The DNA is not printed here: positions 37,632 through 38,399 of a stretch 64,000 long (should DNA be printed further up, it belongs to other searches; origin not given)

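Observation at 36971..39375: Output-less cyclic-nucleotide-binding protein translationally embedded in a group-3b [NiFe] hydrogenase operon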

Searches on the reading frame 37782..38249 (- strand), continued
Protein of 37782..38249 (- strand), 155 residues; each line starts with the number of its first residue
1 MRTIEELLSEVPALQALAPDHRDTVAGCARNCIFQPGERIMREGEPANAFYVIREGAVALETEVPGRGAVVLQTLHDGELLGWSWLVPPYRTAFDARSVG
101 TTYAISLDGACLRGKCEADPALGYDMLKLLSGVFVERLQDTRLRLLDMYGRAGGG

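Call 22: find_related_loci(query=A1, collection=genome_contigs, flank=7000)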
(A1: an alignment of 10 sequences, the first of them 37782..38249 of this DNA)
Query A1 (155 aa) in genome_contigs; peptide patterns used: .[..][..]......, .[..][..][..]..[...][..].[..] (x = any residue, [..] = any of these).
600 stretches matched a pattern (row limit reached: there are more); 596 encode a relative of the query (tblastn E <= 1e-3); the best 80 are kept; 80 distinct loci.
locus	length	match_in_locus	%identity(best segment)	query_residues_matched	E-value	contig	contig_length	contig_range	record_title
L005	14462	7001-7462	77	1-154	1e-77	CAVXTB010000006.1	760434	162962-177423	MAG: uncultured Actinomycetes bacterium isolate MFD04944.bin.2.197 genome assembly, contig: contig_26146, whole genome s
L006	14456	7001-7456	67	1-152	2e-67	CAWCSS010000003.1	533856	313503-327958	MAG: uncultured Solirubrobacteraceae bacterium isolate MFD05442.bin.2.218 genome assembly, contig: contig_14844, whole g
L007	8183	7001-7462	66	1-154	2e-67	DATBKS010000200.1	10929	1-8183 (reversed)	MAG TPA_asm: Thermoleophilaceae bacterium isolate SMAG_U3952 k141_275760, whole genome shotgun sequence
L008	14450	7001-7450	62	1-150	2e-64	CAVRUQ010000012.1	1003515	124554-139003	MAG: uncultured Solirubrobacterales bacterium isolate MFD02248.bin.1.47 genome assembly, contig: contig_35136, whole gen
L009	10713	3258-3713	60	1-152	3e-63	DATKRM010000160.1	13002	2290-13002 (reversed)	MAG TPA_asm: Solirubrobacteraceae bacterium isolate SMAG_U14028 k141_1419852, whole genome shotgun sequence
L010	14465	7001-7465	59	1-155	1e-61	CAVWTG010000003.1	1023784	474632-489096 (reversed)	MAG: uncultured Actinomycetes bacterium isolate MFD05442.bin.2.269 genome assembly, contig: contig_18624, whole genome s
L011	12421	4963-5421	59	1-153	6e-60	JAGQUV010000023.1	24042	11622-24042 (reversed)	MAG: Solirubrobacterales bacterium isolate HKST-UBA68 NODE_25_length_24042_cov_0.988650, whole genome shotgun sequence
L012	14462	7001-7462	59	1-154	6e-59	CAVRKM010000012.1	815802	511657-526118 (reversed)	MAG: uncultured Thermoleophilaceae bacterium isolate MFD00392.bin.3.744 genome assembly, contig: contig_42296, whole gen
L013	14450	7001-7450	57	1-150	3e-58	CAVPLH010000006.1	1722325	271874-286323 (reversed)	MAG: uncultured Solirubrobacterales bacterium isolate MFD00392.bin.1.3 genome assembly, contig: contig_332, whole genome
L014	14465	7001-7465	55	1-155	4e-58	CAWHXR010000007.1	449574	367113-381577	MAG: uncultured Solirubrobacterales bacterium isolate MFD02199.bin.1.40 genome assembly, contig: contig_42254, whole gen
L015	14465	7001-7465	54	1-155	9e-58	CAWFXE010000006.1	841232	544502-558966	MAG: uncultured Solirubrobacterales bacterium isolate MFD04944.bin.2.200 genome assembly, contig: contig_30936, whole ge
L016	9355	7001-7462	55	1-154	1e-57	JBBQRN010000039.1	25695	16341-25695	MAG: Gaiellales bacterium isolate Co_metawrap_1682 Cmw_1682_k141_3710939_length_25695_cov_12.0000, whole genome shotgun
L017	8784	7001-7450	61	2-151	1e-57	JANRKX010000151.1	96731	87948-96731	MAG: Acidobacteriota bacterium isolate bins.235 k141_5032221, whole genome shotgun sequence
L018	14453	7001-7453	58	1-151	2e-57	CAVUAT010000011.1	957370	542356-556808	MAG: uncultured Solirubrobacterales bacterium isolate MFD09267.bin.1.158 genome assembly, contig: contig_17204, whole ge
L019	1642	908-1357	56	1-150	6e-59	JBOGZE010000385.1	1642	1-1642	MAG: Solirubrobacterales bacterium isolate SC-S_metawrap_bin.30 k127_387096, whole genome shotgun sequence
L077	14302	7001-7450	53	1-150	1e-49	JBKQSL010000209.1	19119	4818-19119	MAG: Streptosporangiaceae bacterium isolate MGr3G3H3I__bin_97 MGr3G3H3I_000000091582, whole genome shotgun sequence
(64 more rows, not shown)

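Call 24: search_solved_structures(query=window:37782-38249:-, max_evalue=1, show_alignments=3)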
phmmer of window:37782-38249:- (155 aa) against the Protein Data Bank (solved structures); distinct sequences matched with E-value up to 1: 114 (the best 60 are shown).
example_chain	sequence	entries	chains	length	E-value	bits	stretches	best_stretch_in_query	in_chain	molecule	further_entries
9ya0_MA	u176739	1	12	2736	4.7e-15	59.1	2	5-83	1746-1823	PCR12, TGME49_219070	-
3of1_A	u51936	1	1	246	5.1e-10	42.7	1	5-82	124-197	cAMP-dependent protein kinase regulatory subunit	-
6rsx_A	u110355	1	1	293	2.7e-08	37.1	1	2-108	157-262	Regulatory Subunit of Protein Kinase A (cAMP-dependent) from Euglena gracilis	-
1cx4_A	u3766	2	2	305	4.3e-08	36.5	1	4-110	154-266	CAMP-DEPENDENT PROTEIN KINASE REGULATORY SUBUNIT TYPE II BETA | cAMP-dependent protein kinase type II-beta regulatory subunit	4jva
3tnp_B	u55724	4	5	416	5e-08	36.3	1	4-110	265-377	cAMP-dependent protein kinase type II-beta regulatory subunit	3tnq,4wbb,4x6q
4din_B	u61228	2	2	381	7.1e-08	35.8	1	3-72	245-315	cAMP-dependent protein kinase type I-beta regulatory subunit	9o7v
7lz4_A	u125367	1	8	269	1.1e-07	35.2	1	3-60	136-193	cAMP-dependent protein kinase type I-alpha regulatory subunit, N-terminally processed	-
5jr7_B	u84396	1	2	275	1.1e-07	35.1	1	3-60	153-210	cAMP-dependent protein kinase type I-alpha regulatory subunit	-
6wjf_C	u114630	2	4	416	1.2e-07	35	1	4-110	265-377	cAMP-dependent protein kinase type II-beta regulatory subunit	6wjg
1ne4_A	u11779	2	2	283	1.2e-07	35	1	3-60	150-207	cAMP-dependent protein kinase type I-alpha regulatory chain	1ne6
1rgs_A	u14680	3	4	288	1.3e-07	34.9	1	3-60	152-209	CAMP DEPENDENT PROTEIN KINASE | cAMP-dependent protein kinase type I-alpha regulatory chain | cAMP-dependent protein kinase type I-alpha regulatory subunit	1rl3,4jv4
4x6r_B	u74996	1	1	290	1.3e-07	34.9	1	3-60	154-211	cAMP-dependent protein kinase type I-alpha regulatory subunit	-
2qcs_B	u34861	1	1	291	1.3e-07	34.9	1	3-60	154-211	cAMP-dependent protein kinase type I-alpha regulatory subunit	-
4mx3_A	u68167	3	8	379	2.7e-07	33.9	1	3-60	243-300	cAMP-dependent protein kinase type I-alpha regulatory subunit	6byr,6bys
6no7_B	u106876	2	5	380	2.8e-07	33.8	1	3-60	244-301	cAMP-dependent protein kinase type I-alpha regulatory subunit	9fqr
6ftf_B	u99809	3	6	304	0.00039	23.6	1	5-105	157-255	Protein kinase A regulatory subunit, putative | Protein kinase A regulatory subunit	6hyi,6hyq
6h4g_A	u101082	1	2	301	0.0062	19.7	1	5-59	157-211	Protein kinase A regulatory subunit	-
6flo_A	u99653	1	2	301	0.0063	19.7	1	5-59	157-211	Protein kinase A regulatory subunit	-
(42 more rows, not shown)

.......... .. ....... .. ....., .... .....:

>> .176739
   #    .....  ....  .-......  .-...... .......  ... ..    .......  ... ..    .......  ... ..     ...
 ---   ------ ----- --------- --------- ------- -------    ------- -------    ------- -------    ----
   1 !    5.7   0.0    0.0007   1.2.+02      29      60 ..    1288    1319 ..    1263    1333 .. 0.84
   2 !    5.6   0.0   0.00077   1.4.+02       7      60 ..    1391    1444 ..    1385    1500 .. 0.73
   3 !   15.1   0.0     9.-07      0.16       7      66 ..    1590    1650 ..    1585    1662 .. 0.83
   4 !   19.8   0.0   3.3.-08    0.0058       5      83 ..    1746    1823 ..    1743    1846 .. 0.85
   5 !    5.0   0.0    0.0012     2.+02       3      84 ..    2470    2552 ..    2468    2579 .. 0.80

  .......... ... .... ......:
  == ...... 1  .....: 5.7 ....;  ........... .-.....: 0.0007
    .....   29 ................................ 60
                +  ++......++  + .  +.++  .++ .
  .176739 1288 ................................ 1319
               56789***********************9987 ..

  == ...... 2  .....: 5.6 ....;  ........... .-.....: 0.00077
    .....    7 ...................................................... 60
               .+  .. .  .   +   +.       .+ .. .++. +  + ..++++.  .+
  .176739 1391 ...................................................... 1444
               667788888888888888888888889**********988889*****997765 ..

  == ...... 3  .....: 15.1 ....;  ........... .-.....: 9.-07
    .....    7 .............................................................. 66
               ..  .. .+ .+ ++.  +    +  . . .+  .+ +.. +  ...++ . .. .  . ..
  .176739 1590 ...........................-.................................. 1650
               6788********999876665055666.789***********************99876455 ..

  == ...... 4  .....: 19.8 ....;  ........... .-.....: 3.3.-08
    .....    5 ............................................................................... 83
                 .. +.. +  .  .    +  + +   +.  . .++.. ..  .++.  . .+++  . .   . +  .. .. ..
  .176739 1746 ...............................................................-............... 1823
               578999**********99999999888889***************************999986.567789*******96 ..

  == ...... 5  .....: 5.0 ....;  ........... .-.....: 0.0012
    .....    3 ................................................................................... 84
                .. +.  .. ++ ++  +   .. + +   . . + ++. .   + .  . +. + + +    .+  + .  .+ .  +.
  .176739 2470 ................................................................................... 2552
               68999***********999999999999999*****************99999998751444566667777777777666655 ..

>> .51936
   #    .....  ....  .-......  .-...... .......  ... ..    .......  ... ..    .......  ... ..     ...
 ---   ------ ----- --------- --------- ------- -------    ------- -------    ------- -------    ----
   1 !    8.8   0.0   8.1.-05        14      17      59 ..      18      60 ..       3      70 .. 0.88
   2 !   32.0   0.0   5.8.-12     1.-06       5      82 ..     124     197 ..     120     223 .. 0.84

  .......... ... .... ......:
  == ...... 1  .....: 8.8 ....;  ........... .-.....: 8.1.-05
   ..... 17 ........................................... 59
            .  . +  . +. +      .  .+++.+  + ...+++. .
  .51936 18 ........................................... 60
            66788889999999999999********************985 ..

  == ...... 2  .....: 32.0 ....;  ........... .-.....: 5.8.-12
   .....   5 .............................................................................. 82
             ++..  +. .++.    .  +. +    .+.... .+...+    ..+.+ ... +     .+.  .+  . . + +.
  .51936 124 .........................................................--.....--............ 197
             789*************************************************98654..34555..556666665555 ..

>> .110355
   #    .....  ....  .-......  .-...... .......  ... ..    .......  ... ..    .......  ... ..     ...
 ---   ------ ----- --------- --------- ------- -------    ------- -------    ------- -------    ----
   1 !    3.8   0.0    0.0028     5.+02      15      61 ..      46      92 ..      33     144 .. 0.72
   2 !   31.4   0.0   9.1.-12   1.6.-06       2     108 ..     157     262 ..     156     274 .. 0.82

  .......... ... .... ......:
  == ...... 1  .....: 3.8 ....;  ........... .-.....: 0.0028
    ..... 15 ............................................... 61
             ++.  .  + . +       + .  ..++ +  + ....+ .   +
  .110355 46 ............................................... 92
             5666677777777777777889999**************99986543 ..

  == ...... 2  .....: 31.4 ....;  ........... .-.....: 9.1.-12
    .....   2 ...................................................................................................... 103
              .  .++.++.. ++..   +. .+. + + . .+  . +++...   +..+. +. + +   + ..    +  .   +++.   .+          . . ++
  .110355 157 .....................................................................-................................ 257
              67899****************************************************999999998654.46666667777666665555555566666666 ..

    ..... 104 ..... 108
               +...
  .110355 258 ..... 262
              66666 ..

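Call 31: predict_structure(alignment_id=A2)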
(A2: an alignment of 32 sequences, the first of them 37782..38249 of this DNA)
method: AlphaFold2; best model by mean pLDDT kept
length: 155 residues; sequences in the alignment: 32
mean_pLDDT: 83.4   pTM: 0.75
mean pLDDT of the five models: 83.4, 83.3, 82.8, 82.5, 81.2
residues with pLDDT >= 90: 61; 70-90: 69; 50-70: 23; < 50: 2
segments of 3 or more residues with pLDDT < 50: none
pLDDT, mean of each block of 10 residues (from residue 1): 78 83 91 96 87 93 86 89 66 90 93 91 87 73 66 48
secondary structure, 60 per line:
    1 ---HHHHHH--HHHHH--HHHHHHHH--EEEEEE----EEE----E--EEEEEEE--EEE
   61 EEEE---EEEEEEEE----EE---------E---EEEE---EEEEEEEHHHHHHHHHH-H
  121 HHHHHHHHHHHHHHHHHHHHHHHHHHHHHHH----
elements in order: H4-9 H12-16 H19-26 E29-34 E39-41 E49-55 E58-64 E68-75 E95-98 E102-108 H109-118 H120-151
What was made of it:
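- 37782..38249 (-): Gene with only a CNB (cNMP-binding fold) domain, 155 aa; proposed fifth accessory subunit. AF2 pLDDT 83.4 (call 31).
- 37956..38018 (-): Modified phosphate-binding cassette, residues 78-98 (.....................). The AF2 model has low confidence here and no cassette helix (call 31).
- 37797..37892 (-): Long C-terminal helix (residues 120-151); presumed dimerisation helix, as in CRP/FNR proteins. DSSP on the AF2 model (call 31).
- Checked: AlphaFold2 (pLDDT 83.4) gives a beta-roll plus a long C-terminal helix and nothing else (call 31).
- AF2 predicts no cassette helix and has low confidence there (call 31).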
